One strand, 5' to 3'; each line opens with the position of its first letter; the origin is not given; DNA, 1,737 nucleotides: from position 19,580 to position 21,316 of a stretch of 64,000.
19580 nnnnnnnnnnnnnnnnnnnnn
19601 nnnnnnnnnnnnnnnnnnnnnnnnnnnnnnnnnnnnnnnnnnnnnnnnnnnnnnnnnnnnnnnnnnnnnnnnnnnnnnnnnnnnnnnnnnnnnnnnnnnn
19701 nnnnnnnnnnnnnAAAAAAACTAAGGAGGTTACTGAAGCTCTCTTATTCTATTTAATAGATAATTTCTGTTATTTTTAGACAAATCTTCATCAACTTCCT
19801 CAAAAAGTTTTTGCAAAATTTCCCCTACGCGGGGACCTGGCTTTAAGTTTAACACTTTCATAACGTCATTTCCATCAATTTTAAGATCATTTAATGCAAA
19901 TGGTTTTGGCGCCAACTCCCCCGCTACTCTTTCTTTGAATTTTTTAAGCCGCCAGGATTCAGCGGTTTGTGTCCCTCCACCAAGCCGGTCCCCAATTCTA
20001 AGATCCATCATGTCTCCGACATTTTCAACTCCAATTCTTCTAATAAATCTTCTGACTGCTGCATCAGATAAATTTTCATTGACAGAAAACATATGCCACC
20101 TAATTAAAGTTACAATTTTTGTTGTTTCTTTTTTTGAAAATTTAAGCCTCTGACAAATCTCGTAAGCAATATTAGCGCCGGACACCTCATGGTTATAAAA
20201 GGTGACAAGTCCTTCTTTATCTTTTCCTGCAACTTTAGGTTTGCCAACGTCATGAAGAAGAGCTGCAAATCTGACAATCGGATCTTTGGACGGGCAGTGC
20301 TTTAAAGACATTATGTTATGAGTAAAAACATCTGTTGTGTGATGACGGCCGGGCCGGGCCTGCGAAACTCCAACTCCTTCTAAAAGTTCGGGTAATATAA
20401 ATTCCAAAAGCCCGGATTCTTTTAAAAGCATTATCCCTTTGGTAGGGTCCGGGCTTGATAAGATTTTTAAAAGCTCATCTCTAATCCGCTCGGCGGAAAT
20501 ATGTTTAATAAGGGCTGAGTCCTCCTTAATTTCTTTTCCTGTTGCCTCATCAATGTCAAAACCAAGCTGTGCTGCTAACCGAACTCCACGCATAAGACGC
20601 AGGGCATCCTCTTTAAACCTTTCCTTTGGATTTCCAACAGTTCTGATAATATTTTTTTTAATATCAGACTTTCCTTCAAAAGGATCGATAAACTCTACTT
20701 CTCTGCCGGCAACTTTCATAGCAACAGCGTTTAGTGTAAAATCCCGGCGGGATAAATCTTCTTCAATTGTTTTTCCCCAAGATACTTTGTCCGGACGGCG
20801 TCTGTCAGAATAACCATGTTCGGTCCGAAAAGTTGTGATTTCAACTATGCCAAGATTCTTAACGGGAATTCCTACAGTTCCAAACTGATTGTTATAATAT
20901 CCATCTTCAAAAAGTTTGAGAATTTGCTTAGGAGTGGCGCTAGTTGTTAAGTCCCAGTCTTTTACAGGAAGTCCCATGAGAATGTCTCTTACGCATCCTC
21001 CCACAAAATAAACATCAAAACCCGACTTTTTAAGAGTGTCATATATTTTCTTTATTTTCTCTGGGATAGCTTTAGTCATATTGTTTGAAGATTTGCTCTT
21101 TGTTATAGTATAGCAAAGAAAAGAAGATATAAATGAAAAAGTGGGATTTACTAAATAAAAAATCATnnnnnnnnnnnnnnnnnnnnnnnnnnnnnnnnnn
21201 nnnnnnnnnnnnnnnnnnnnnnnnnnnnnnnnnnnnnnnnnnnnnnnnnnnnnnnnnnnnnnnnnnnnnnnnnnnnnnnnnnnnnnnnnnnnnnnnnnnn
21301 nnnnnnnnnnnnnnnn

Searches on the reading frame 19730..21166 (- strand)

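Call 29: search_protein_families(library=pfam, proteins=[window:19730-21166:-], max_evalue=0.001)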
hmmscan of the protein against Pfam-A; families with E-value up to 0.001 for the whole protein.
window:19730-21166:- (478 aa): 4 families
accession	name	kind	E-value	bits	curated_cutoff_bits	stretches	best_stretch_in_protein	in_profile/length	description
PF01743.26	PolyA_pol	-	2.7e-33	115.4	23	1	52-175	1-126/126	Poly A polymerase head domain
PF12627.12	PolyA_pol_RNAbd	-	3.3e-21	75.3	22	1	202-261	1-60/64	Probable RNA and SrmB- binding site of polymerase A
PF13735.12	tRNA_NucTran2_2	-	3.9e-10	40.3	27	1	334-471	24-146/149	tRNA nucleotidyltransferase domain 2 putative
PF01966.28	HD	-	1.1e-08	35.8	22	1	297-363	26-90/116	HD domain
